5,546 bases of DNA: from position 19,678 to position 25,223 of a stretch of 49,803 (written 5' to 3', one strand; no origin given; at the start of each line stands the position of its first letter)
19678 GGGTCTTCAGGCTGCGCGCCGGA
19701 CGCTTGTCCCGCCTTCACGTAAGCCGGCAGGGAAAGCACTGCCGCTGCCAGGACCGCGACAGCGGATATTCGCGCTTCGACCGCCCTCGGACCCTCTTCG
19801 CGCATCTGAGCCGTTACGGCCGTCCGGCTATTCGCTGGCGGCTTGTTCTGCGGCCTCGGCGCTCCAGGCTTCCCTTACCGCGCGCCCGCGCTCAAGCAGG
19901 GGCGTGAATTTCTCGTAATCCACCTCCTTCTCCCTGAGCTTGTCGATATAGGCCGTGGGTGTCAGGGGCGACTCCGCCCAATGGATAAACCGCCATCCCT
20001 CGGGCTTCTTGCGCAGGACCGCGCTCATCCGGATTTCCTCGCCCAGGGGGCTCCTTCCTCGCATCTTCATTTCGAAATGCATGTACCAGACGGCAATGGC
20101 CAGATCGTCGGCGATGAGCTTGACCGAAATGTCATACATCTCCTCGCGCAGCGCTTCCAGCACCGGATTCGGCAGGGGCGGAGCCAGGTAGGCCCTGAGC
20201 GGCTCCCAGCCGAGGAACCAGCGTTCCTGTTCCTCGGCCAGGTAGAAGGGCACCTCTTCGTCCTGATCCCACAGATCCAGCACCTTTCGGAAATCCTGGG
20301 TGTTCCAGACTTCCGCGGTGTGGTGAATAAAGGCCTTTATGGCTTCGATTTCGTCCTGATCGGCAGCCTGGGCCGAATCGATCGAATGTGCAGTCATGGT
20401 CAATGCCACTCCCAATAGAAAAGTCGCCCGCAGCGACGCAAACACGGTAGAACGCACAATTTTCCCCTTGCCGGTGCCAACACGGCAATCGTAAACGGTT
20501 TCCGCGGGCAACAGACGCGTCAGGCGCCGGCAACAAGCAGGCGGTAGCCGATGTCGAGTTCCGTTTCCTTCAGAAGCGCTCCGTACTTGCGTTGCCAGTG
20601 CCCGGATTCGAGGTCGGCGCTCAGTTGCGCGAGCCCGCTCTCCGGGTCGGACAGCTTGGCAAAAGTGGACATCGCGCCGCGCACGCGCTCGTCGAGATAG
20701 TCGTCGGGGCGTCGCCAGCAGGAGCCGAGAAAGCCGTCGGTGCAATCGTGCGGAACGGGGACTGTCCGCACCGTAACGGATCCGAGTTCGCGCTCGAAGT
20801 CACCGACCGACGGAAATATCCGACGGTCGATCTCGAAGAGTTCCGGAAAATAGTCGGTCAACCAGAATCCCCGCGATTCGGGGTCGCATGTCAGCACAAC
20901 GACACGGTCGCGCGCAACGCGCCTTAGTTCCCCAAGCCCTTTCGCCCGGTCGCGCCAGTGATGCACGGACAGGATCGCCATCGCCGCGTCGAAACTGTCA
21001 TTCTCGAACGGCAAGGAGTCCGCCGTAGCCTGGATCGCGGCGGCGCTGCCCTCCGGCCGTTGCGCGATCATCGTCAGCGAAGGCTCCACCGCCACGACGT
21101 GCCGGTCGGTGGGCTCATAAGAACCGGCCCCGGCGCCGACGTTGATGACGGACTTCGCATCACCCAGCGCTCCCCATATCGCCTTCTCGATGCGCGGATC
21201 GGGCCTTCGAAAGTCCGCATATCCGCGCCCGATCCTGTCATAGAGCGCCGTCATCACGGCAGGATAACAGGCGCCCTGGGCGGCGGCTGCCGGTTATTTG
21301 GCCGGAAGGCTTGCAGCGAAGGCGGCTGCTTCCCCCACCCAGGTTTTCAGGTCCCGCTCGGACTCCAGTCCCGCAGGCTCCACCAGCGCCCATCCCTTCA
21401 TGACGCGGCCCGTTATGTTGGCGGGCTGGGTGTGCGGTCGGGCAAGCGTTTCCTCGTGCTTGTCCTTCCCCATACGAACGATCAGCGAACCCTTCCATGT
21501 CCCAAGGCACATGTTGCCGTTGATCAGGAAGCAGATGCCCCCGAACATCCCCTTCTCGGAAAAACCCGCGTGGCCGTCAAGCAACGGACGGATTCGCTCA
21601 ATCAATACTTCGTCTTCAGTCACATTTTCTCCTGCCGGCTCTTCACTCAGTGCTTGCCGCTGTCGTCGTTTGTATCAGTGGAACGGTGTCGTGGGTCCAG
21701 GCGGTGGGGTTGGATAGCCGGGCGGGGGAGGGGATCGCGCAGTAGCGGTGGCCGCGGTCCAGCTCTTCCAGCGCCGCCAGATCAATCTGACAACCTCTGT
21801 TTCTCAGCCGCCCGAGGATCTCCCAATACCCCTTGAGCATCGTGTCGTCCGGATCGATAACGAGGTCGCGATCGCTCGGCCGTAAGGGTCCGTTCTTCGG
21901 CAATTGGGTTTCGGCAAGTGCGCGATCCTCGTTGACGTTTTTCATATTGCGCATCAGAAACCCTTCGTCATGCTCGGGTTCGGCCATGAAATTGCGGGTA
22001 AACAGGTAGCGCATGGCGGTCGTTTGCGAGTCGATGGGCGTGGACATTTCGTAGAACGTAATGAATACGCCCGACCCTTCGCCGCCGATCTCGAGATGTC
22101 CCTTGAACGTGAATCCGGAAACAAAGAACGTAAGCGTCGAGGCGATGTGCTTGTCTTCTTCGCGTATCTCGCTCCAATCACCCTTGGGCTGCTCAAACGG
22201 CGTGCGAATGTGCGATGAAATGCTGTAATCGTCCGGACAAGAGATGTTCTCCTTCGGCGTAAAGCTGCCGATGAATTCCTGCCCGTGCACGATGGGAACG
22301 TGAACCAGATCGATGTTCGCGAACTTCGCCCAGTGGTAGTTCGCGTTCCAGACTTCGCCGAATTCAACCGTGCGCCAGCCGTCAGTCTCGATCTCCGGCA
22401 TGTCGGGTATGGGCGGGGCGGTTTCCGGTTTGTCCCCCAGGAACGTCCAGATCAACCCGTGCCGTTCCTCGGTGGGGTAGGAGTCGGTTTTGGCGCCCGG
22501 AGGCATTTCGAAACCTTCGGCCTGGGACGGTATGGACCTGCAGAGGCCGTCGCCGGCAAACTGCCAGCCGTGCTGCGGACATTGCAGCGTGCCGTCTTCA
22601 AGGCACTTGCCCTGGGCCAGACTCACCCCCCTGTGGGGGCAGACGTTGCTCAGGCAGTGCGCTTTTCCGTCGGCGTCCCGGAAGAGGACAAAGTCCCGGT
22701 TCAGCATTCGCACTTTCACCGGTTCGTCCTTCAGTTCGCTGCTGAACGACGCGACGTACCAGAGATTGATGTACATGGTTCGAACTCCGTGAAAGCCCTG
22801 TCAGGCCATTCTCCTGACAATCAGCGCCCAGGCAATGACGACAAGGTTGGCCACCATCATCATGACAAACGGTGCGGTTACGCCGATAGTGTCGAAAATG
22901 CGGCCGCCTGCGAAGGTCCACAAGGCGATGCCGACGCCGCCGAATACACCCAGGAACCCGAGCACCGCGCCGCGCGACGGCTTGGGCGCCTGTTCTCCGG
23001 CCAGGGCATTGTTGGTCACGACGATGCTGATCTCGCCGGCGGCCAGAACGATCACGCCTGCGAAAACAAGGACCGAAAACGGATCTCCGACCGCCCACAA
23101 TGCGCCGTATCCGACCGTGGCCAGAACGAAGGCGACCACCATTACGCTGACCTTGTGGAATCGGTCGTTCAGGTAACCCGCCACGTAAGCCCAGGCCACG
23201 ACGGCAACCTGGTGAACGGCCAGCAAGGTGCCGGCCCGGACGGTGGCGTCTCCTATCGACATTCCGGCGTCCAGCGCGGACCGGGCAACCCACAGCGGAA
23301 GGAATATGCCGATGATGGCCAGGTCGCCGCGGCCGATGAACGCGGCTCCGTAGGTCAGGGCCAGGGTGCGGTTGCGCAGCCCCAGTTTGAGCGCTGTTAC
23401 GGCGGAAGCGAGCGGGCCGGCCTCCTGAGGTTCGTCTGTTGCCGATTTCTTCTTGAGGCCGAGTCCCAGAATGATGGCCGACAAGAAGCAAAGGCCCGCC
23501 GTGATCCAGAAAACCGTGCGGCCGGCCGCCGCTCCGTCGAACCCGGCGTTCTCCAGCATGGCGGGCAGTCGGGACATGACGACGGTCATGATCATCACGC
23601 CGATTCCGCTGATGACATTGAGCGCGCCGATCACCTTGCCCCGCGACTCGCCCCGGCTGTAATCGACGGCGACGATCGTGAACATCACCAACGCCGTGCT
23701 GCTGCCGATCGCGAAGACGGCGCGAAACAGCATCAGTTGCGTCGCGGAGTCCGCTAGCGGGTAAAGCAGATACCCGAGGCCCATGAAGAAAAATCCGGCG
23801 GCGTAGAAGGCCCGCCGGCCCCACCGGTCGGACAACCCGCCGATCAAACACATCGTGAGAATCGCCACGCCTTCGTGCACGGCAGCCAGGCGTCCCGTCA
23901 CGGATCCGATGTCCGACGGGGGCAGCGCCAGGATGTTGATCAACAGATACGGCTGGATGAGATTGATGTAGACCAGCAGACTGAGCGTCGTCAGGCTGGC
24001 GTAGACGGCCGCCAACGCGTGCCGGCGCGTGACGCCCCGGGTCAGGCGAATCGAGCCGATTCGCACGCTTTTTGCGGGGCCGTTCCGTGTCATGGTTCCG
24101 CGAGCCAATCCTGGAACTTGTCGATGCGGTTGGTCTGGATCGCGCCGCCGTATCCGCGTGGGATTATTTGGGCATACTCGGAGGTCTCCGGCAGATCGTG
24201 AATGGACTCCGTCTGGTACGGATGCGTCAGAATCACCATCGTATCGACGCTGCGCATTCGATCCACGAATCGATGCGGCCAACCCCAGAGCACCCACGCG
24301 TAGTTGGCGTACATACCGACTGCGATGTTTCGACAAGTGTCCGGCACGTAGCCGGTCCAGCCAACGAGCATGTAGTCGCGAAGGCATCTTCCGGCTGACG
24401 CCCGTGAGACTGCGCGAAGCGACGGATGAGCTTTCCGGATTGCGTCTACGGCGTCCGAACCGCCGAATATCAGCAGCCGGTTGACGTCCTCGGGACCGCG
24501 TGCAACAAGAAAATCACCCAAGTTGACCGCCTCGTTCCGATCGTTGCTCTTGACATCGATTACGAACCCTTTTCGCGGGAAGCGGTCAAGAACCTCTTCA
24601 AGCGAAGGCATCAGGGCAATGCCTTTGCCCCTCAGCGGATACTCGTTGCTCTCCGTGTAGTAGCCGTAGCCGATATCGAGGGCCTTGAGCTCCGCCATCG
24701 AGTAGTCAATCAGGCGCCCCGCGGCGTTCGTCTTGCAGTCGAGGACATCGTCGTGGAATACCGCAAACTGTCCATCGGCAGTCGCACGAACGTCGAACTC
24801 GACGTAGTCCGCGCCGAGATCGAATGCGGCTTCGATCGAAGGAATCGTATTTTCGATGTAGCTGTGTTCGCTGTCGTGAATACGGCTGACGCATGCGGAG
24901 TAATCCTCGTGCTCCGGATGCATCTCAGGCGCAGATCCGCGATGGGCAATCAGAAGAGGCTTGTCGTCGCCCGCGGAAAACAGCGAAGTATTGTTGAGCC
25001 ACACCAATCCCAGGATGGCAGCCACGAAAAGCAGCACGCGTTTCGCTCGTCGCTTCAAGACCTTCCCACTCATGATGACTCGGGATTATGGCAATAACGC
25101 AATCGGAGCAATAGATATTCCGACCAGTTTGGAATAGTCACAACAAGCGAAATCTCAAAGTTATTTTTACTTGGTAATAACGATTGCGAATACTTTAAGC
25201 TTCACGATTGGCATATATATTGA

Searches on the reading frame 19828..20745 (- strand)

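Call 55: search_protein_families(library=pfam, proteins=[window:19828-20745:-], max_evalue=0.001)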
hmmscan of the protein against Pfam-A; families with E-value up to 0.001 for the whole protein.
window:19828-20745:- (305 aa): 2 families
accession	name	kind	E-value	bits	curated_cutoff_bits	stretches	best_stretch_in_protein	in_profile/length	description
PF13474.12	SnoaL_3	-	4.7e-09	37.1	22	1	136-261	1-119/121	SnoaL-like domain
PF14534.12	DUF4440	-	0.00085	20.2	25.2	0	202-252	58-106/107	Domain of unknown function (DUF4440)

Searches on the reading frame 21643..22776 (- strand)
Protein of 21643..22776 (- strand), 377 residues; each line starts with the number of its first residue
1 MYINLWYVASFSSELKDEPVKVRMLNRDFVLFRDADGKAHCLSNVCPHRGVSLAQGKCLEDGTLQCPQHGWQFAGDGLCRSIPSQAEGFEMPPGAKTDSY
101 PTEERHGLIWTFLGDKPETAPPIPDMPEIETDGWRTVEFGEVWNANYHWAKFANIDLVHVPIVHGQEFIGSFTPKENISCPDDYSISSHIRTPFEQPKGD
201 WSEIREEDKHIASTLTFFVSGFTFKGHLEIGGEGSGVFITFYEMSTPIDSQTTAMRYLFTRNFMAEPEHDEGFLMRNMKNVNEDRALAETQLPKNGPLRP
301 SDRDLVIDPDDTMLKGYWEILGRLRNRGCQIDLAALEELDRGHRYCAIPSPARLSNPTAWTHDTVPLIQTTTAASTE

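Call 55: search_protein_families(library=pfam, proteins=[window:21643-22776:-], max_evalue=0.001)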
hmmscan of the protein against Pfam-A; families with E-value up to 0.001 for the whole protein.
window:21643-22776:- (377 aa): 2 families
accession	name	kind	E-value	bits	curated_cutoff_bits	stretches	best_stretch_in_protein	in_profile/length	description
PF00355.32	Rieske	-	2e-23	82.5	20.3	1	6-87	2-83/88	Rieske [2Fe-2S] domain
PF19112.6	VanA_C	-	2.8e-05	24.8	23.5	1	155-312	13-179/193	Vanillate O-demethylase oxygenase C-terminal domain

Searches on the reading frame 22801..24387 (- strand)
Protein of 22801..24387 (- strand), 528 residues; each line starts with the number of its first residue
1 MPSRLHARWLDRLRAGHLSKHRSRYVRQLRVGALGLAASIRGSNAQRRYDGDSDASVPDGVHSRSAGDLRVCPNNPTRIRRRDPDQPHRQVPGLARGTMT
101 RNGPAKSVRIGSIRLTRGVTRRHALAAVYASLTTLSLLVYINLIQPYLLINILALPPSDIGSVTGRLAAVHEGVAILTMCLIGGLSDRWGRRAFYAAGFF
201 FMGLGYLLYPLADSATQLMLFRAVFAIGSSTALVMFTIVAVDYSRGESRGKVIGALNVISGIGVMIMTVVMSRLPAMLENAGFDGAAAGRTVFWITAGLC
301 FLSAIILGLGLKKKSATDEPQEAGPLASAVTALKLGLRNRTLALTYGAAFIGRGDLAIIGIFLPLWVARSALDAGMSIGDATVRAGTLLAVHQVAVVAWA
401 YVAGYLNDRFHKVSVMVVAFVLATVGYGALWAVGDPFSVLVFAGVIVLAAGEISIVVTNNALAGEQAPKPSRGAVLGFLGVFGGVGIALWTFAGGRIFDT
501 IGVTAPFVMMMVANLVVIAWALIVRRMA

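Call 55: search_protein_families(library=pfam, proteins=[window:22801-24387:-], max_evalue=0.001)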
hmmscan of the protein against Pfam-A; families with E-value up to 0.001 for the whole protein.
window:22801-24387:- (528 aa): 1 family
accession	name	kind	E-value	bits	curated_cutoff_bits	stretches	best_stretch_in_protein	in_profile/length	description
PF07690.21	MFS_1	-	2.2e-32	112.8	33.4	2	139-373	14-235/347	Major Facilitator Superfamily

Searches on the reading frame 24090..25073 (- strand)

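Call 55: search_protein_families(library=pfam, proteins=[window:24090-25073:-], max_evalue=0.001)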
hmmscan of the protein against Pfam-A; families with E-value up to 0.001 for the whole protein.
window:24090-25073:- (327 aa): 1 family
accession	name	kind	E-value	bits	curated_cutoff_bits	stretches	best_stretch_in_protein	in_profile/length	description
PF03009.23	GDPD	-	8.9e-23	82.1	23.6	1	69-181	5-111/244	Glycerophosphoryl diester phosphodiesterase family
